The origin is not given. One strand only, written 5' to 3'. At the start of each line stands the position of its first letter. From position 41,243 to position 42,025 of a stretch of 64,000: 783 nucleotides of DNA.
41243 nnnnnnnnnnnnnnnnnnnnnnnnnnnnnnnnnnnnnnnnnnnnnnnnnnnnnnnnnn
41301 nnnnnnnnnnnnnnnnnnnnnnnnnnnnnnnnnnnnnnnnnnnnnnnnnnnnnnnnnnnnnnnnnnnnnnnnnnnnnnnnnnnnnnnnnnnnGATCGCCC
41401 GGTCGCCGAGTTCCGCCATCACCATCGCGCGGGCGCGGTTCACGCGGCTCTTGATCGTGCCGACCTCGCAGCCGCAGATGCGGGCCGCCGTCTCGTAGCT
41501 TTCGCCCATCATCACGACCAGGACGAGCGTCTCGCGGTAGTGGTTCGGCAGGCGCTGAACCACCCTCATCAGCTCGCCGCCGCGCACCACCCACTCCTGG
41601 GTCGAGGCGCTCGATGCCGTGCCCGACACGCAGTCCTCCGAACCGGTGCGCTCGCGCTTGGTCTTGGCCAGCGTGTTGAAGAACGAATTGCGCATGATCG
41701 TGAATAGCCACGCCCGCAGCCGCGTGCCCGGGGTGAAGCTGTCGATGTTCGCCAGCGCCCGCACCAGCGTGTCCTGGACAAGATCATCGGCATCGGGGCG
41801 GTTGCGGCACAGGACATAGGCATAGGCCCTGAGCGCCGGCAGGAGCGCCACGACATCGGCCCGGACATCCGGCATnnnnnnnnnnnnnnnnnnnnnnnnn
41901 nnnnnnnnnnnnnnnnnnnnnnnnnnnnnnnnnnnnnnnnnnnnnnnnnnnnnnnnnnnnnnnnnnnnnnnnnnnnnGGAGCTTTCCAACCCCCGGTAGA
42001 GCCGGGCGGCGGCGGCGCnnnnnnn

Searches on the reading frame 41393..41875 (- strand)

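Call 72: search_protein_families(library=pfam, max_evalue=0.01, proteins=[window:41393-41875:-])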
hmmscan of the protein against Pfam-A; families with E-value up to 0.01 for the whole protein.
seq(161 aa): 3 families
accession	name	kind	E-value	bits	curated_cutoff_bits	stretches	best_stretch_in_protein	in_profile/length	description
PF04542.20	Sigma70_r2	-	3.2e-16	59.3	24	1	10-74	4-70/71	Sigma-70 region 2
PF22029.2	PhyR_sigma2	-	1.7e-14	54.1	27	1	9-61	2-54/55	Sigma2 domain of PhyR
PF08281.18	Sigma70_r4_2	-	1.4e-11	44.3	25.7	1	101-150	3-52/54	Sigma-70, region 4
